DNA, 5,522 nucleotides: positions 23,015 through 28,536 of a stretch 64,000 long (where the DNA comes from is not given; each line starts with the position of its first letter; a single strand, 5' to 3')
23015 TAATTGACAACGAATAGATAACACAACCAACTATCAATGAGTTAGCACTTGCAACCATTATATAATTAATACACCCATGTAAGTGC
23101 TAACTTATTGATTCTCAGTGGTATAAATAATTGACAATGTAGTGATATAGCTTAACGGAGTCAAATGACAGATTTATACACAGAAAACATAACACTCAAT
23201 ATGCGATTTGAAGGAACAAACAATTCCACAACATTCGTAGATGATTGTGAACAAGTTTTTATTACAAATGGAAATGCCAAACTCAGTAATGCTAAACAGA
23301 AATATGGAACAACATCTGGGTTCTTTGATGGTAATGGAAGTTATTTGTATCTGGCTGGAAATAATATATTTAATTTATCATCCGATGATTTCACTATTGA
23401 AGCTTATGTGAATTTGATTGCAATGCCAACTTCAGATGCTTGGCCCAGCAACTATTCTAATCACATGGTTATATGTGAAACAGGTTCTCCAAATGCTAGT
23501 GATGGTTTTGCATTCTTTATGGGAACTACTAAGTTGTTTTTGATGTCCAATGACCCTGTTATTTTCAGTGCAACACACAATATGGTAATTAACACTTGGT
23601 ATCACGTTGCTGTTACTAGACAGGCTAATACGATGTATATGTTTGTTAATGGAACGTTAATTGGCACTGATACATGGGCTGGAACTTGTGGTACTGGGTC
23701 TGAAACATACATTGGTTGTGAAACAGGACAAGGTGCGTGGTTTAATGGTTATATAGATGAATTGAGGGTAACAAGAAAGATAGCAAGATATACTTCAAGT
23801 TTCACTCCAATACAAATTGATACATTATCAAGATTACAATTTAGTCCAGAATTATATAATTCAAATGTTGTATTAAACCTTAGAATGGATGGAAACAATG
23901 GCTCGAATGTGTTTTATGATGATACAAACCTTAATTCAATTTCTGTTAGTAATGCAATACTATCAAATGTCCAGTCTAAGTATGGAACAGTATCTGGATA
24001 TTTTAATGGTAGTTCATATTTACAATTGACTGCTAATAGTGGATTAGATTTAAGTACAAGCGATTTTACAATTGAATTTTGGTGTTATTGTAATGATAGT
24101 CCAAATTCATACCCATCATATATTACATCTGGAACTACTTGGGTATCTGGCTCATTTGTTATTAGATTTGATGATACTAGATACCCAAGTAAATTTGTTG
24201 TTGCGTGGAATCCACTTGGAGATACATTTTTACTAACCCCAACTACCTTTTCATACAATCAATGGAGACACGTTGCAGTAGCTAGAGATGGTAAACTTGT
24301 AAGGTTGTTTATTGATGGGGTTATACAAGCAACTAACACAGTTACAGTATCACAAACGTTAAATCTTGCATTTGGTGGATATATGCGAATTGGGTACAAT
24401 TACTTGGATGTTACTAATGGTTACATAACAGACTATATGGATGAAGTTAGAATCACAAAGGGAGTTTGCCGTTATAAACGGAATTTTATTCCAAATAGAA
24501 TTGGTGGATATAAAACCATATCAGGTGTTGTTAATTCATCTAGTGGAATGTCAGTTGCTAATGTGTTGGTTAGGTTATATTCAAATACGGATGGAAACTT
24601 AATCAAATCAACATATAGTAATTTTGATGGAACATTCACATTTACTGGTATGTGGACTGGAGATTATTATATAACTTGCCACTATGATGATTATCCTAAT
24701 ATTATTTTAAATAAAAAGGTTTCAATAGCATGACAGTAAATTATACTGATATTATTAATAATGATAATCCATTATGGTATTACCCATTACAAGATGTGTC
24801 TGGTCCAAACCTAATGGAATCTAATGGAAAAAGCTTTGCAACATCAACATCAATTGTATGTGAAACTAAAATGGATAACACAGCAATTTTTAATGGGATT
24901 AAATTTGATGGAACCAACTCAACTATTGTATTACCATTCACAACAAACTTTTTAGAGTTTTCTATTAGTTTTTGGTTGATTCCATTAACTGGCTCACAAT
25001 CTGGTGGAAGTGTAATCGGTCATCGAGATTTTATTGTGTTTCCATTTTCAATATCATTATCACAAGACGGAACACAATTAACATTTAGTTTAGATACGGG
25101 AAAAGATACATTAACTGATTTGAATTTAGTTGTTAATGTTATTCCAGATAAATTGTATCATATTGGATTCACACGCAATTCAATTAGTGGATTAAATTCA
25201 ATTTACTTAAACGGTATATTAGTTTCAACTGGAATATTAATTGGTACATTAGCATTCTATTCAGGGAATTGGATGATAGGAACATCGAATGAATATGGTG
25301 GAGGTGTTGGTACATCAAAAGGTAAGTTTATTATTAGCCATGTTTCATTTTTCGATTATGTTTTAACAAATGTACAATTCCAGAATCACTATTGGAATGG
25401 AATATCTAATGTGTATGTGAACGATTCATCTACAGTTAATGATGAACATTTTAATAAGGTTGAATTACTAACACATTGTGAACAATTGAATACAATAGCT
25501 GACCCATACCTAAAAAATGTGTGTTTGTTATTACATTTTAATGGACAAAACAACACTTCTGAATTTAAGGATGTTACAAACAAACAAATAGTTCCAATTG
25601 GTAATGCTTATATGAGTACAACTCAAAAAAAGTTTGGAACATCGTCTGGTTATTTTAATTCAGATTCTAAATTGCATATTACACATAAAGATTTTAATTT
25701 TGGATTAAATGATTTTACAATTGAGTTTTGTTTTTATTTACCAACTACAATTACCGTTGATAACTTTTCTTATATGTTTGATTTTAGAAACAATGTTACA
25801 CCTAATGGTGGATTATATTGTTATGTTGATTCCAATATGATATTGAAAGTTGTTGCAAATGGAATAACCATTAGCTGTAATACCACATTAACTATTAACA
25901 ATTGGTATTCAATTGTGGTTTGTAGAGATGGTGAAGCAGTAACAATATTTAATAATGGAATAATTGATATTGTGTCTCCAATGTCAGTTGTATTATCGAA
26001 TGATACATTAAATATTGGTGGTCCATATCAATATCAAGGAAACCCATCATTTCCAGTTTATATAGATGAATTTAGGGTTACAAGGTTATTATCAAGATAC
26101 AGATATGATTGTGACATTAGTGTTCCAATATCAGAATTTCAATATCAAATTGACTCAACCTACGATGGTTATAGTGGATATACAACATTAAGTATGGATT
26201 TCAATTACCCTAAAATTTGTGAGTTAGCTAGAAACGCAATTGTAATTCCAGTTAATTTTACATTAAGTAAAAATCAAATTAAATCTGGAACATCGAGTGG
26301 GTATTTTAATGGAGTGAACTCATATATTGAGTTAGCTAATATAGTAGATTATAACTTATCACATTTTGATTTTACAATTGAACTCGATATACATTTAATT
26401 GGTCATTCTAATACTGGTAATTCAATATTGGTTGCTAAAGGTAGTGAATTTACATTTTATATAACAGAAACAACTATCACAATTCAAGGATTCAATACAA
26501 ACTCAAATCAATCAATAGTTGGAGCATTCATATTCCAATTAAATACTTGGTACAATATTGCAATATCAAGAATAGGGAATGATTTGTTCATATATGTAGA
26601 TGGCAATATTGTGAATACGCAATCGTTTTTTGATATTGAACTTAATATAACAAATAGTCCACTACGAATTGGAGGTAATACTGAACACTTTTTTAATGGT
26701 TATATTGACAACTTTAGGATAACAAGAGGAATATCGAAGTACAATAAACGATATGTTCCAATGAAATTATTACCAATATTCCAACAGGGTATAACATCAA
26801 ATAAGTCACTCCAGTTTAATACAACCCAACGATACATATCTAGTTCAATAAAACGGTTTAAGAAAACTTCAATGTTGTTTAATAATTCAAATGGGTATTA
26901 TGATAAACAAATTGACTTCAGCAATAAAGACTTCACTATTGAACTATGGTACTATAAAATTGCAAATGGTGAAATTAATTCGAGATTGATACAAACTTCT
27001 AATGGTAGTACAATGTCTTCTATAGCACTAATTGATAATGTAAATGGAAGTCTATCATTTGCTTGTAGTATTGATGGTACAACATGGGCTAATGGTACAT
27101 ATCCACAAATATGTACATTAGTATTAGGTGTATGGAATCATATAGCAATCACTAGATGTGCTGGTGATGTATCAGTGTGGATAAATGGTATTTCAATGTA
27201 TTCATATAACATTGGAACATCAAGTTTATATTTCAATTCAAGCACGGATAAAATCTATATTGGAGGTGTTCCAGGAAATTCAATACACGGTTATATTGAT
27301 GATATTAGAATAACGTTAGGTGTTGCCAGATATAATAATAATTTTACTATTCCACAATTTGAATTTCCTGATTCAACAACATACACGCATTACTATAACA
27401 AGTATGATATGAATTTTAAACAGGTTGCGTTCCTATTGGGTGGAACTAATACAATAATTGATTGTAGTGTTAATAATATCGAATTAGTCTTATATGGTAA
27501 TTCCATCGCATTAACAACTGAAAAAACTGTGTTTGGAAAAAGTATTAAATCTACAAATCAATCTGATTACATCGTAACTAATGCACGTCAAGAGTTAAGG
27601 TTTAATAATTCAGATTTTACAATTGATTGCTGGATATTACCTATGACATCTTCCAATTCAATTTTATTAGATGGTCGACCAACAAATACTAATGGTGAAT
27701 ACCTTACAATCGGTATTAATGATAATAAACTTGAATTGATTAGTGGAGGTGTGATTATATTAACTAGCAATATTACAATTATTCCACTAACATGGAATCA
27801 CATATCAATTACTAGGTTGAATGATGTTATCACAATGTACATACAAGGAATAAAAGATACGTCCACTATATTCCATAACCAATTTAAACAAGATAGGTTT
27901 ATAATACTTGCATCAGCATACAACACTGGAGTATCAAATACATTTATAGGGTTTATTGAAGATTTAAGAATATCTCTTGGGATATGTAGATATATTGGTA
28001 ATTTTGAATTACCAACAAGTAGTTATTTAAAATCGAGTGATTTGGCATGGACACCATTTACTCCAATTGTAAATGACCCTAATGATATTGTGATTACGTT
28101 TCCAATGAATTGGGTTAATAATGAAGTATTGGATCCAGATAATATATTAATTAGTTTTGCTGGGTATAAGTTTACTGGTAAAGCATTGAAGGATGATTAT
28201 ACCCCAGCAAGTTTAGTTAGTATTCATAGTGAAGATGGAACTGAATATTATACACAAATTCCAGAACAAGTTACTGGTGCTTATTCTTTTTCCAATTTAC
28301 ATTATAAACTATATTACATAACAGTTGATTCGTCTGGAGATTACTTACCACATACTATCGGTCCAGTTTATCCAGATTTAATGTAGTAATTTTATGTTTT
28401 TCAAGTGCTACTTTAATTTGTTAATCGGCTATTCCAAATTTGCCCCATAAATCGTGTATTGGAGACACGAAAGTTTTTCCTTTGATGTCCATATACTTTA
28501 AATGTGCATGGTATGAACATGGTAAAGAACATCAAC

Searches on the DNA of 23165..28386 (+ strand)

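Call 6: search_dna_similar(query=window:23165-28386:+, collection=phages, mode=distant, max_rows=15)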
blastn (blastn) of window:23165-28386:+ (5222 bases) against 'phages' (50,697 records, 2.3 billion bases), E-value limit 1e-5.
No match.
